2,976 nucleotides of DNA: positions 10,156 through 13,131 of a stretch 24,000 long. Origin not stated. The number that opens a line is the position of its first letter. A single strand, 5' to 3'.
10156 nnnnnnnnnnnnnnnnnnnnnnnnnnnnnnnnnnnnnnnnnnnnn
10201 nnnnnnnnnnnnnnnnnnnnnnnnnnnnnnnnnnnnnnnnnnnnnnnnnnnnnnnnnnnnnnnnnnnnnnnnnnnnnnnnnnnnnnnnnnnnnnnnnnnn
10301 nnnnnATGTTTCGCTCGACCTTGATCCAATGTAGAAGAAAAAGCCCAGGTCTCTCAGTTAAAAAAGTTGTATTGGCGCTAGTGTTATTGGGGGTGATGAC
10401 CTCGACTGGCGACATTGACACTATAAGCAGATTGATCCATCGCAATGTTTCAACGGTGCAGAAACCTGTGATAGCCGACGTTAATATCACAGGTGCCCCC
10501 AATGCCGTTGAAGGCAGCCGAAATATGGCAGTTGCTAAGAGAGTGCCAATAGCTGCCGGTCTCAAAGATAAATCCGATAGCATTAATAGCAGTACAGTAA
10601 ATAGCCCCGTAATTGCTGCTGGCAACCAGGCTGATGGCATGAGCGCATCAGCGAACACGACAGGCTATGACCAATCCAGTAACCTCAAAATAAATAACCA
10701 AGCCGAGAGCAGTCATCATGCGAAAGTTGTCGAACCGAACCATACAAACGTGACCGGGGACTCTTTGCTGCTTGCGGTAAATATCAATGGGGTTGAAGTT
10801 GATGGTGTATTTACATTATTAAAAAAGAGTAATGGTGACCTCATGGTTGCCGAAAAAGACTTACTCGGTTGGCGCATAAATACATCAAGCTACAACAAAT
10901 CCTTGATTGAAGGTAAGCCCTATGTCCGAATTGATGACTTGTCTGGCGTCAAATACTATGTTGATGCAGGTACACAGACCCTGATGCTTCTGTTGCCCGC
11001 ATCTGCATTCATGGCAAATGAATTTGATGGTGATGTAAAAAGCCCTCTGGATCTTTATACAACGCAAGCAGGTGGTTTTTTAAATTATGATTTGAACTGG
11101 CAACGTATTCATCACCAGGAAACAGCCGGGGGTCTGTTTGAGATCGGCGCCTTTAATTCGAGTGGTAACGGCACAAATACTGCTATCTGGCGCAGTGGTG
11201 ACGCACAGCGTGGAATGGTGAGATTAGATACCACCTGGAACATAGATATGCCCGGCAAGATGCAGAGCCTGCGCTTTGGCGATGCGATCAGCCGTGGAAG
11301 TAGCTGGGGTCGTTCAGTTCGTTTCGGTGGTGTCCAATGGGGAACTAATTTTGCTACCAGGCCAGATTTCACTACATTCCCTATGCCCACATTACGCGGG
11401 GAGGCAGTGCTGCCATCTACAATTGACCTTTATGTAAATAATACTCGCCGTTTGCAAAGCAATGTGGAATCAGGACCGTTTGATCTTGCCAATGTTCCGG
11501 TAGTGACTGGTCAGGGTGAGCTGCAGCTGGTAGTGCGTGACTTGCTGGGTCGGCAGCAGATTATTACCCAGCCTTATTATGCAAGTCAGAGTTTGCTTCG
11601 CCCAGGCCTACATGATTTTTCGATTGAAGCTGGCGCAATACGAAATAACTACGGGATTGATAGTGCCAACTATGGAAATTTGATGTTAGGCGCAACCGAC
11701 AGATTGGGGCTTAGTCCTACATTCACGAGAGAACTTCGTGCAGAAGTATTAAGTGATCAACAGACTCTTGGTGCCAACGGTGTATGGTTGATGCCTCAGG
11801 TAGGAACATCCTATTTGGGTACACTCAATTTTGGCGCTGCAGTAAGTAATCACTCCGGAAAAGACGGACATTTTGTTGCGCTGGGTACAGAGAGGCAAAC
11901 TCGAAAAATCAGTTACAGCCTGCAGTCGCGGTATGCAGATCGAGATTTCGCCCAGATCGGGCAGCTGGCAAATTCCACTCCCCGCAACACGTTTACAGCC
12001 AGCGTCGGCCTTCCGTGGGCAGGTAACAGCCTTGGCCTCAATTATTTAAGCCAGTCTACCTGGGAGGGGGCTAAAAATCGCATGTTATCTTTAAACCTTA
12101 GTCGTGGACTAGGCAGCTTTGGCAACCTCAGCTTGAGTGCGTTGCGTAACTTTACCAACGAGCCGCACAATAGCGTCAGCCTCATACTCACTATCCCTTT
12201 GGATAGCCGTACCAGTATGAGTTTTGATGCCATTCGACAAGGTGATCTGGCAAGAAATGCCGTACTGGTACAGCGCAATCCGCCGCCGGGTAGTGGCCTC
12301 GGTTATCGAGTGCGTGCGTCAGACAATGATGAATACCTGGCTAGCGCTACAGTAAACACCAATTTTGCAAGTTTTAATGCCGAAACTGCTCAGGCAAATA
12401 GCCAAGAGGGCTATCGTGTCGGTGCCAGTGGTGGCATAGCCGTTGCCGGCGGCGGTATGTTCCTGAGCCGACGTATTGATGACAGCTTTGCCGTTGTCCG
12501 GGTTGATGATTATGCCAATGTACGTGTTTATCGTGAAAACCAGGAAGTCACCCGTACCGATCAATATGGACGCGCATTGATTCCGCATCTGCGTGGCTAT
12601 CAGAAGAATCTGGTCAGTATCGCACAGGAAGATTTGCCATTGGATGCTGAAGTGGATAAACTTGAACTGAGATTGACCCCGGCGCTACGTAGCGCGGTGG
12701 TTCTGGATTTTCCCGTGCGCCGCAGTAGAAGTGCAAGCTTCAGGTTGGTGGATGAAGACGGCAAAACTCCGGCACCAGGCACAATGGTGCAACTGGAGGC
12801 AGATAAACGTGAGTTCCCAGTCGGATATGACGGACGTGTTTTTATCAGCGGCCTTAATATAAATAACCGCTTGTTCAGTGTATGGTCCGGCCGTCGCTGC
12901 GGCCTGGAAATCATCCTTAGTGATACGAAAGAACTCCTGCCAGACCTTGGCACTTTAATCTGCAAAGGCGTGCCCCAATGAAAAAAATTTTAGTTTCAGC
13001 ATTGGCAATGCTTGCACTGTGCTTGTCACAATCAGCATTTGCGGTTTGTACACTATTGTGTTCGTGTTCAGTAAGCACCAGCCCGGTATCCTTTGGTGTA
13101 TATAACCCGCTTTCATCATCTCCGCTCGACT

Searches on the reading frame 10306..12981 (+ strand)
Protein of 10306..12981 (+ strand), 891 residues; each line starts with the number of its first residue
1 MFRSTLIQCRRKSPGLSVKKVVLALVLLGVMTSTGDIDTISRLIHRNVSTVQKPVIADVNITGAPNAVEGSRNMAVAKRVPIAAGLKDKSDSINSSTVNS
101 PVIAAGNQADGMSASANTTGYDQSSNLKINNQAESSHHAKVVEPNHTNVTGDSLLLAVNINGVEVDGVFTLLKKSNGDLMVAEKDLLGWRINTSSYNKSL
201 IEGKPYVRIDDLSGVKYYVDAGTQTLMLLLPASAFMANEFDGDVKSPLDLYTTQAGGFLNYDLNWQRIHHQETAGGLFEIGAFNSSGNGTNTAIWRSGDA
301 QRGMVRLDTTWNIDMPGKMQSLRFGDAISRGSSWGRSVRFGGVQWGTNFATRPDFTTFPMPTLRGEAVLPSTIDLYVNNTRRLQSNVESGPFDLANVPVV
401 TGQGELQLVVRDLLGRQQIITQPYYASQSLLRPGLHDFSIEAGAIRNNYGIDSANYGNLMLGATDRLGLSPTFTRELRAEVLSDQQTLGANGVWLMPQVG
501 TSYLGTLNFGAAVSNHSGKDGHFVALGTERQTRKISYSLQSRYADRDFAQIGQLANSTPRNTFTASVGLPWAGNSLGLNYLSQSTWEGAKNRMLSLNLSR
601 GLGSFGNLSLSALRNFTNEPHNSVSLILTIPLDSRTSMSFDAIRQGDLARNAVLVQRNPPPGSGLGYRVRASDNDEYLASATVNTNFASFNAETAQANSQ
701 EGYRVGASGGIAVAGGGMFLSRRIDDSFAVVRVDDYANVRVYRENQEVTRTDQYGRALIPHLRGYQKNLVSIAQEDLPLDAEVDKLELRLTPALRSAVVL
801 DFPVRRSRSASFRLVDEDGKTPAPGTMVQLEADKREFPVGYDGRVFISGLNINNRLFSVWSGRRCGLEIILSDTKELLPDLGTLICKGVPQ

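Call 86: search_protein_families(library=pfam, proteins=[window:10306-12981:+], max_evalue=0.00001)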
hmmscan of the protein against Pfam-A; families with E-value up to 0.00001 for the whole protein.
window:10306-12981:+ (891 aa): 2 families
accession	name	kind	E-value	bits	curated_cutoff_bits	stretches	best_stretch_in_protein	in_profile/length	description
PF00577.26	Usher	-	4.3e-36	125.3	27.1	1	320-799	47-545/549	Outer membrane usher protein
PF13953.12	PapC_C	-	2.8e-08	33.9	27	1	812-867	2-60/66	PapC C-terminal domain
